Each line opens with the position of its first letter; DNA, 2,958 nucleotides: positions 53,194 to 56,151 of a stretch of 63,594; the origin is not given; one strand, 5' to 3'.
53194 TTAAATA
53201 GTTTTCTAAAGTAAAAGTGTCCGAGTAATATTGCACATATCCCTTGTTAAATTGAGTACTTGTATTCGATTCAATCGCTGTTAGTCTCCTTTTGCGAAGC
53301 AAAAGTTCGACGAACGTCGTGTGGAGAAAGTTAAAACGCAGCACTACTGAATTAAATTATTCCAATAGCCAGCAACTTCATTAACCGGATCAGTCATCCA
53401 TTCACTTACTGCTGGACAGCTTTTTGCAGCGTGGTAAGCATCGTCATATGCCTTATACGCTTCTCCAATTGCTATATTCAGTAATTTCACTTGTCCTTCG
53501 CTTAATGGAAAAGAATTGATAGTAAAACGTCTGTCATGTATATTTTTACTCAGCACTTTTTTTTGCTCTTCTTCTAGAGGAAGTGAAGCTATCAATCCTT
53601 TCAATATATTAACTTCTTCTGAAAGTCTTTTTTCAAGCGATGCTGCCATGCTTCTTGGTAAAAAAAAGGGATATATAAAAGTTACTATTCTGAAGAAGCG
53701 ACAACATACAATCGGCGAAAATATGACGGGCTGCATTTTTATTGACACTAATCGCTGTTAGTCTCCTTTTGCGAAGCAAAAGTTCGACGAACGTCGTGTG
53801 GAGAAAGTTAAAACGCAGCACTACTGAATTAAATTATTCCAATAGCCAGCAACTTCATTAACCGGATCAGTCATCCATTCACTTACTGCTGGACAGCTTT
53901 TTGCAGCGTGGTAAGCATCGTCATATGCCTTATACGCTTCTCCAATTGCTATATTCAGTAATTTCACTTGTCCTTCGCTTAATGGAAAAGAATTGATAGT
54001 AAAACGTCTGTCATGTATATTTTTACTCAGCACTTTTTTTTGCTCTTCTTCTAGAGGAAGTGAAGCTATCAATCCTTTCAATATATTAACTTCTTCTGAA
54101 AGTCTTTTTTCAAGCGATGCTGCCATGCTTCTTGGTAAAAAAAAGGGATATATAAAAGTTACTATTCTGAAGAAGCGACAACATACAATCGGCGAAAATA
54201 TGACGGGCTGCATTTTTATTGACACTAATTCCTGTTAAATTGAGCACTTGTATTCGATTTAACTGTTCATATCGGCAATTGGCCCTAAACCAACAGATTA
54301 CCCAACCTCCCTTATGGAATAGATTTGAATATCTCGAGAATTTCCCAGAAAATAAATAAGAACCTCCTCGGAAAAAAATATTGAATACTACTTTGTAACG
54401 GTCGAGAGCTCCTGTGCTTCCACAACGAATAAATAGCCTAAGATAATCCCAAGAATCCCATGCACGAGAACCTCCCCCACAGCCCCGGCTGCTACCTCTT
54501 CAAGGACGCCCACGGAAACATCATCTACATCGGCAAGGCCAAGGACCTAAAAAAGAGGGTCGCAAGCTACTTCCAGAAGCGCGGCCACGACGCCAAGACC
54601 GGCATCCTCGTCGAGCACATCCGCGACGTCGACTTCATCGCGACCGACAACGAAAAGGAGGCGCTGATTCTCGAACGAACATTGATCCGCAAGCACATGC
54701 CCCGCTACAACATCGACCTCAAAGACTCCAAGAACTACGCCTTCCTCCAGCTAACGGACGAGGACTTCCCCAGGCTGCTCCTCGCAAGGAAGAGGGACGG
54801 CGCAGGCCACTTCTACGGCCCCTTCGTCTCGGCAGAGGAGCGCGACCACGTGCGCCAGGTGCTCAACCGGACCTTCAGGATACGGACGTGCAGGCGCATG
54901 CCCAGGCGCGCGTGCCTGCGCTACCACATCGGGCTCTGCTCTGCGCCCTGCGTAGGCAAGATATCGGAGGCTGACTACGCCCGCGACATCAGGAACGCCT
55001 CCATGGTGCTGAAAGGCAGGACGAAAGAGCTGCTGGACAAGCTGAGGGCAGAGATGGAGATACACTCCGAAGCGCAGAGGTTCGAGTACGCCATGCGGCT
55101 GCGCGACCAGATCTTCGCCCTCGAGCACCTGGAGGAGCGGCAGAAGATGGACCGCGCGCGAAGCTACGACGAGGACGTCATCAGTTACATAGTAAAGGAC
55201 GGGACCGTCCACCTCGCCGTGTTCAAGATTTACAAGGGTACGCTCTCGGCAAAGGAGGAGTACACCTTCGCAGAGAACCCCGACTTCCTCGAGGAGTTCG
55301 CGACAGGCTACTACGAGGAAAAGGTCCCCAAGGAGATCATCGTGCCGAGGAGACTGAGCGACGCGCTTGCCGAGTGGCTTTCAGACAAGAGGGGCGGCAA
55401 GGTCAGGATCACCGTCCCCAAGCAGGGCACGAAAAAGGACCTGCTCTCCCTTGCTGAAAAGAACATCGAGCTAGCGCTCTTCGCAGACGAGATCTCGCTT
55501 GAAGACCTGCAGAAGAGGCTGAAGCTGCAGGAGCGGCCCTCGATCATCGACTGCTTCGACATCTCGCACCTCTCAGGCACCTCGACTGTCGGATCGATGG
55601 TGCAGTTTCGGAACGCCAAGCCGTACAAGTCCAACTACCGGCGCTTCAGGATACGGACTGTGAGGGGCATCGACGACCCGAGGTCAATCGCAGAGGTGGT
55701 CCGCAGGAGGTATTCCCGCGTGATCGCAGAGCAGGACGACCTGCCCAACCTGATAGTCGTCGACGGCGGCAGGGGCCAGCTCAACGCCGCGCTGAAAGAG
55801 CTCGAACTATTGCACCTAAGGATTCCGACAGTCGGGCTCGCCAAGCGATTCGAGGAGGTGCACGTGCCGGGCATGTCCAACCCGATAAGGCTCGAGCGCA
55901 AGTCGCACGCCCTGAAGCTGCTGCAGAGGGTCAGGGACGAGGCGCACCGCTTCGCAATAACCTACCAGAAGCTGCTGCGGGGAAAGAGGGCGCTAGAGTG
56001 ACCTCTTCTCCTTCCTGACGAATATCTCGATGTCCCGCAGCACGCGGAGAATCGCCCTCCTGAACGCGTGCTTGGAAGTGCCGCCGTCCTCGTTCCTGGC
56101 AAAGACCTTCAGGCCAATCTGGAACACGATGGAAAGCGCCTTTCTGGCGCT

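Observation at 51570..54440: A 2.9-kb AT-rich island of small accessory genes is inserted between a lipoprotein gene and uvrC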

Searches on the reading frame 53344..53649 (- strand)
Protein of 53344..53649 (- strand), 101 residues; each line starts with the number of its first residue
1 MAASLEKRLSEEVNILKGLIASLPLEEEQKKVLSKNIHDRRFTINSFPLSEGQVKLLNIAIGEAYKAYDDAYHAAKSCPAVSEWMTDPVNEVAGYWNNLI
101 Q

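Call 6: search_protein_families(library=pfam, proteins=[window:53344-53649:-], max_evalue=0.1)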
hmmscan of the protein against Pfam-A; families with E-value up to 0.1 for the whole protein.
window:53344-53649:- (101 aa): 0 families

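Call 7: search_protein_families(library=padloc, proteins=[window:53344-53649:-], max_evalue=1)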
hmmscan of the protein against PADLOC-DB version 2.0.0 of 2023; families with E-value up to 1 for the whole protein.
window:53344-53649:- (101 aa): 0 families

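Call 10: find_encoding_contigs(protein=window:53344-53649:-, flank=10000, max_places=10)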
Protein window:53344-53649:- (101 aa): 1 contig read that carries it; 1 place shown.
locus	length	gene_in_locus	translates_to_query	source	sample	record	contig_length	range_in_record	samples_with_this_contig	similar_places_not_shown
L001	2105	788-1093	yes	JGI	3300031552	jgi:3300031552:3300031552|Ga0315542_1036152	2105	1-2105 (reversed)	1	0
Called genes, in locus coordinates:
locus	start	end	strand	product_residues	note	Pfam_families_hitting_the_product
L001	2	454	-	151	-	?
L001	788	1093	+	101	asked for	-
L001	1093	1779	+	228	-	-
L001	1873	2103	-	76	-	?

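Call 14: search_protein_families(library=phrogs, proteins=[window:53344-53649:-], max_evalue=0.1)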
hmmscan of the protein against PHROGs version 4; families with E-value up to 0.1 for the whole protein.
window:53344-53649:- (101 aa): 2 families
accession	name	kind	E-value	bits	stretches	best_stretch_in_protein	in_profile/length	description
phrog_18620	-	moron, auxiliary metabolic gene and host takeover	0.045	14.7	1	15-56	10-49/65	membrane associated protein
phrog_19398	-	unknown function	0.072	14.3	1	51-76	8-34/62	-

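Call 15: search_protein_families(library=ncbifam, proteins=[window:53344-53649:-], max_evalue=0.1)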
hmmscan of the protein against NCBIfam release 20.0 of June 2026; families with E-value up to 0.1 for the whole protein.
window:53344-53649:- (101 aa): 0 families

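Call 16: find_homologous_proteins(query=window:53344-53649:-, max_evalue=0.01)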
Query window:53344-53649:- (101 aa): 1 proteins with E <= 0.01 among 4 candidates.
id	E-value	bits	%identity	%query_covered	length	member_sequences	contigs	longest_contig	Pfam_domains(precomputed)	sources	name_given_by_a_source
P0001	1.8e-59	216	100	100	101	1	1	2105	-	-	-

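Call 29: search_protein_representatives(protein=window:53344-53649:-)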
Query: 101 residues. Proteins with E-value up to 0.001 (for the whole library): 9; up to 1e-10: 5; up to 1e-30: 1. The best 9 are listed.
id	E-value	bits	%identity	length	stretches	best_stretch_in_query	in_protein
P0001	5.8e-60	215.6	100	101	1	1-101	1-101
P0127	4.9e-19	84.5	46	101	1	1-100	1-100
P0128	4.6e-13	65.4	39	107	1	7-101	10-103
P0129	1.1e-12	64.2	42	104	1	6-97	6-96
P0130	8.9e-11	58.0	41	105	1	3-99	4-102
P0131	7.4e-06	42.3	34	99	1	6-100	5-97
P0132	9.7e-05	38.7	30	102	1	4-85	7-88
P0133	1.2e-04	38.4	34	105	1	8-98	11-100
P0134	1.5e-04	38.2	31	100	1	5-97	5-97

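Call 31: find_encoding_contigs(protein=P0127, flank=8000, max_places=4)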
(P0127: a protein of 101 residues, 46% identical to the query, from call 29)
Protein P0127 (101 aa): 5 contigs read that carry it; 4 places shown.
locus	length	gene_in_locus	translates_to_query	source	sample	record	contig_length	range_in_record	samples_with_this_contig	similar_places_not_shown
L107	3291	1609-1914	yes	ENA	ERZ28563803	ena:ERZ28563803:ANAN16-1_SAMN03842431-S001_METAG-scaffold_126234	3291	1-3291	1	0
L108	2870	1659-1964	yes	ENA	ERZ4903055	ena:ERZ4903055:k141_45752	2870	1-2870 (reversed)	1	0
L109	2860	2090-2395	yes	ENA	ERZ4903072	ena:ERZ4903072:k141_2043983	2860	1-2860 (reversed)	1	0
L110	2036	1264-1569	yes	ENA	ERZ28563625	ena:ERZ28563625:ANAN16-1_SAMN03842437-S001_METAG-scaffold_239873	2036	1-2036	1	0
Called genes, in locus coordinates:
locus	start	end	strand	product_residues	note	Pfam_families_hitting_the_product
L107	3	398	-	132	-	?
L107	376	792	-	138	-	-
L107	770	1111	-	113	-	-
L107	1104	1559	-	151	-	PF01951:Archease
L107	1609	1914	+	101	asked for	-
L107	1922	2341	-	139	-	-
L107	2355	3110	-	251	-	-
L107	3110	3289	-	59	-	?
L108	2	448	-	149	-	?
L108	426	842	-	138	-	-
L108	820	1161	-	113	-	-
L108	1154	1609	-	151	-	PF01951:Archease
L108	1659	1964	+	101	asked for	-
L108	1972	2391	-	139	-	-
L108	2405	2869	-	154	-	?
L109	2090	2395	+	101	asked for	-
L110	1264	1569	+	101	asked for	-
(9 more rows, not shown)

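Call 39: search_solved_structures(query=A3, max_evalue=10)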
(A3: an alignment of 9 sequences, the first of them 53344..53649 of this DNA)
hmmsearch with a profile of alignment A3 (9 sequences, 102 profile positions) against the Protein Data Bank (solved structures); distinct sequences matched with E-value up to 10: 26.
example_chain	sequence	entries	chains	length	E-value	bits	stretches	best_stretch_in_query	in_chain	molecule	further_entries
9i38_A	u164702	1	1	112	0.00017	25.3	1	51-101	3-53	m4D2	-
4pq8_A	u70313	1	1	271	0.0027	21.4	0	21-64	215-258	DESIGNED PROTEIN OR465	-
5gmk_H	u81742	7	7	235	0.0061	20.3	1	19-69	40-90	Pre-mRNA-splicing factor ISY1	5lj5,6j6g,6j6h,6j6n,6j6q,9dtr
7b9v_G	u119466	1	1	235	0.0063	20.2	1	19-69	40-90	Pre-mRNA-splicing factor ISY1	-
5lj3_G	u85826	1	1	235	0.0085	19.8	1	19-69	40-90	ISY1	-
4r6j_A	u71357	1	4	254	0.024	18.3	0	20-62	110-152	Lucine rich repeats DLRR_H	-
4r6g_A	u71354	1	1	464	0.058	17.1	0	20-61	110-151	leucine rich repeats DLRR_K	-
7vf3_B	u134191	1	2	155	0.098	16.4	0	5-39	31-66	Uteroglobin,PB1m7 peptide,Uteroglobin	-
7vg7_B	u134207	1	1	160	0.16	15.7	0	5-38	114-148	Uteroglobin,PB1m6A9 peptide,Uteroglobin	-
4r5c_A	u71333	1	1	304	0.17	15.6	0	20-61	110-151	Leucine rich repeat protein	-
5cjp_E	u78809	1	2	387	0.31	14.8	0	34-98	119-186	Ras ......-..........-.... protein IQGAP2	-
7t7a_A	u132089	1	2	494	0.53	14.1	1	22-80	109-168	Leucine-rich repeat protein SHOC-2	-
4v7h_BX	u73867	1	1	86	0.54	14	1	4-74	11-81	60S ribosomal protein L35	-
3nmd_A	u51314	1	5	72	0.62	13.8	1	5-38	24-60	cGMP Dependent PRotein Kinase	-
9btm_B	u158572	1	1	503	0.77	13.5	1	22-80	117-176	Leucine-rich repeat protein SHOC-2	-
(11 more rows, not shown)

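Call 50: predict_structure(alignment_id=A3)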
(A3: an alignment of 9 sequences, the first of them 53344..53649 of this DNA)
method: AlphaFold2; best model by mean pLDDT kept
length: 101 residues; sequences in the alignment: 9
mean_pLDDT: 84.6   pTM: 0.71
mean pLDDT of the five models: 84.6, 84.0, 81.6, 80.6, 77.2
residues with pLDDT >= 90: 33; 70-90: 54; 50-70: 14; < 50: 0
segments of 3 or more residues with pLDDT < 50: none
pLDDT, mean of each block of 10 residues (from residue 1): 79 91 90 89 75 89 91 82 73 87 75
secondary structure, 60 per line:
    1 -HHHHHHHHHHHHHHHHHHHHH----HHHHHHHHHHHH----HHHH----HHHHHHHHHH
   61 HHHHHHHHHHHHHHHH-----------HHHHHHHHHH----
elements in order: H2-22 H27-38 H43-46 H51-76 H88-97

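Call 59: fold_search(model_id=the predicted structure, library=pdb)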
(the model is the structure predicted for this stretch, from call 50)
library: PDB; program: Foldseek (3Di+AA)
matches with E <= 10: 363; with E <= 0.001: 0
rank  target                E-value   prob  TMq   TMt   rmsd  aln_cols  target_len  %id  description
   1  4l8i_A                3.6e-01  0.57  0.39  0.36   7.2       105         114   16  Crystal structure of RSV epitope scaffold FFL_005 (released 2014-02-12)
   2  9clb_B                5.1e-01  0.25  0.32  0.29  10.4       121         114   12  Crystal structure of Bak bound to the inhibitory aBAK (released 2025-07-16)
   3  3lf9                  5.6e-01  0.33  0.33  0.30   7.8       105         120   16  Crystal structure of HIV epitope-scaffold 4E10_D0_1IS1A_001_C (released 2010-09-22)
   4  3lhp_S                7.0e-01  0.33  0.39  0.35   9.0       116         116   12  Crystal structure of HIV epitope-scaffold 4E10_D0_1ISEA_004_N 4E10 Fv complex (released 2010-09-22)
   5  1x90_A                7.4e-01  0.28  0.35  0.26  14.8       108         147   15  Crystal structure of mutant form B of a pectin methylesterase inhibitor from Arabidopsis (released 2004-12-28)
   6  4an8_A                7.9e-01  0.28  0.36  0.10  15.5       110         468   14  Structure of Thermus thermophilus CasA (Cse1) (released 2012-05-02)
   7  4cqi                  7.9e-01  0.20  0.31  0.29   9.5       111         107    9  Crystal structure of recombinant tubulin-binding cofactor A (TBCA) from Leishmania major (released 2014-11-26)
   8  8f5h_A                7.9e-01  0.18  0.30  0.25  12.1       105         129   15  SARS-CoV-2 S2 helix epitope scaffold (released 2023-10-11)
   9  4l8i_B                8.3e-01  0.54  0.43  0.40   9.7       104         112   12  Crystal structure of RSV epitope scaffold FFL_005 (released 2014-02-12)
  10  1ez3_A                8.3e-01  0.23  0.34  0.29   9.3       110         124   13  CRYSTAL STRUCTURE OF THE NEURONAL T-SNARE SYNTAXIN-1A (released 2000-06-07)
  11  9clb_D                8.3e-01  0.20  0.32  0.29  10.4       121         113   12  Crystal structure of Bak bound to the inhibitory aBAK (released 2025-07-16)
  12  1wr6_B                9.3e-01  0.85  0.54  0.59   3.7        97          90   11  Crystal structure of GGA3 GAT domain in complex with ubiquitin (released 2005-06-28)
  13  6xxv_F                9.3e-01  0.57  0.44  0.45   6.7       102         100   11  Crystal Structure of a computationally designed Immunogen S2_1.2 in complex with its elicited antibody C57 (released 2020-04-22)
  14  9k86_A                1.2e+00  0.20  0.34  0.18  14.1       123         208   12  Cryo-EM structure of designed zinc-induced filament Fiber-n6-Zn1-HEHE-410 (released 2025-10-29)
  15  1x8z_A                1.2e+00  0.15  0.30  0.23  15.3       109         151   12  Crystal structure of a pectin methylesterase inhibitor from Arabidopsis thaliana (released 2004-12-28)
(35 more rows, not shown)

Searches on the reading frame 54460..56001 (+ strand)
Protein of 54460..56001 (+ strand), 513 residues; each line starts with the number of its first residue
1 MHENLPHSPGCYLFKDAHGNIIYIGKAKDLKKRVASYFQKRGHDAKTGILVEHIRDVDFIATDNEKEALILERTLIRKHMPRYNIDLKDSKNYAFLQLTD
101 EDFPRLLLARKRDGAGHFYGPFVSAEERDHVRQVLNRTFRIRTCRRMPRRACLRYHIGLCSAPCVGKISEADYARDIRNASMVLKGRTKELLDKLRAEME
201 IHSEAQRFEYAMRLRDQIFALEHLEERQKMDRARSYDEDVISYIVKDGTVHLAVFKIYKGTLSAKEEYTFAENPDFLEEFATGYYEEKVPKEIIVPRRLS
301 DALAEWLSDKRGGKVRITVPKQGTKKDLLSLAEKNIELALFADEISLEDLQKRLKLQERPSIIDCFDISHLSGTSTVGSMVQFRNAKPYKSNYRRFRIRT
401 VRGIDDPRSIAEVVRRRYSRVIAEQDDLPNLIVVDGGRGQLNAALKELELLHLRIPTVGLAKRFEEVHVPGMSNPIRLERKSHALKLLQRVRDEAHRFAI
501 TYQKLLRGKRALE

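Call 12: find_related_loci(query=window:54460-56001:+, collection=genome_contigs, flank=10000)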
Query window:54460-56001:+ (513 aa) in genome_contigs; peptide patterns used: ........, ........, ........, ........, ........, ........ (x = any residue, [..] = any of these).
134 stretches matched a pattern; 89 encode a relative of the query (tblastn E <= 1e-3); the best 80 are kept; 80 distinct loci.
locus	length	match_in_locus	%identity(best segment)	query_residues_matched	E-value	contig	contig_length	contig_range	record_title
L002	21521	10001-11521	57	4-509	0e+0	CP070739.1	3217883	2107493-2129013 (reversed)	MAG: Methanomassiliicoccales archaeon isolate bin396 chromosome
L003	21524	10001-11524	57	3-509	0e+0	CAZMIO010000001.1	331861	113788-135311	MAG TPA_asm: uncultured Methanosarcinales archaeon isolate binchicken_co48_311 genome assembly, contig: NODE_6_length_33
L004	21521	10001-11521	57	4-509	0e+0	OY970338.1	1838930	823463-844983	MAG: uncultured Candidatus Woesearchaeota archaeon isolate MFD02416.bin.c.18 genome assembly, chromosome: 1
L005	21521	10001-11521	57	4-509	0e+0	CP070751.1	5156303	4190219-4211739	MAG: Thermoplasmata archaeon isolate bin33 chromosome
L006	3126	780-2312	58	4-513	0e+0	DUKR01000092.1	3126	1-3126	MAG TPA_asm: Candidatus Woesearchaeota archaeon isolate UBA9638 contig_15842, whole genome shotgun sequence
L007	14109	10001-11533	55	4-513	0e+0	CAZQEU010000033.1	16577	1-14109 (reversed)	MAG TPA_asm: uncultured Thermoplasmatales archaeon isolate SRP332253_co2_91 genome assembly, contig: NODE_3303_length_16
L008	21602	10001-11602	55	4-510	0e+0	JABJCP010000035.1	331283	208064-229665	MAG: Candidatus Woesearchaeota archaeon isolate SI073_bin58 k141_1965843, whole genome shotgun sequence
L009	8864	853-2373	55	4-509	0e+0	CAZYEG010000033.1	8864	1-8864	MAG TPA_asm: uncultured Methanosarcinales archaeon isolate SRP077602_co7_45 genome assembly, contig: NODE_34425_length_8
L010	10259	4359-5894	57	5-513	0e+0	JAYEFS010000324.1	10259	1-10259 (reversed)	MAG: Methanobacteriota archaeon isolate MAG266 MAG266_336, whole genome shotgun sequence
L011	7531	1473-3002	56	4-512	0e+0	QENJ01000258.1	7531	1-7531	Candidatus Methanophagaceae archaeon isolate CONS3730H04p2b1 Ga0123297_1115, whole genome shotgun sequence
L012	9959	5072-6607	56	5-513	0e+0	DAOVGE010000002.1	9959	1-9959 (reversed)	MAG TPA_asm: Methanosarcinales archaeon isolate CSMAG_1127 CSMAG_1127_k141_3658818_length_9959_cov_10.8296, whole genome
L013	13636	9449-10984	56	5-513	0e+0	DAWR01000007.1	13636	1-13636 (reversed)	MAG TPA_asm: Methanosarcinales archaeon UBA261 UBA261_contig_37098, whole genome shotgun sequence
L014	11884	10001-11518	57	5-509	0e+0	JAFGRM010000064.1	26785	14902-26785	MAG: Candidatus Woesearchaeota archaeon isolate Zod_Metabat.828 k87_9423915, whole genome shotgun sequence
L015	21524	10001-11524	54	3-509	5e-180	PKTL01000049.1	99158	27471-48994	MAG: Candidatus Woesearchaeota archaeon isolate BM511 sc_173, whole genome shotgun sequence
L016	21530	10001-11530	53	4-509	2e-175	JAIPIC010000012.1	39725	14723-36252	MAG: Candidatus Woesearchaeota archaeon isolate Tobar13.5m-G65 Tobar13-5m-C1121, whole genome shotgun sequence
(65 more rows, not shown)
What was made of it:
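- UvrC is at most 58% identical to any of 185,579 species representatives (call 12).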
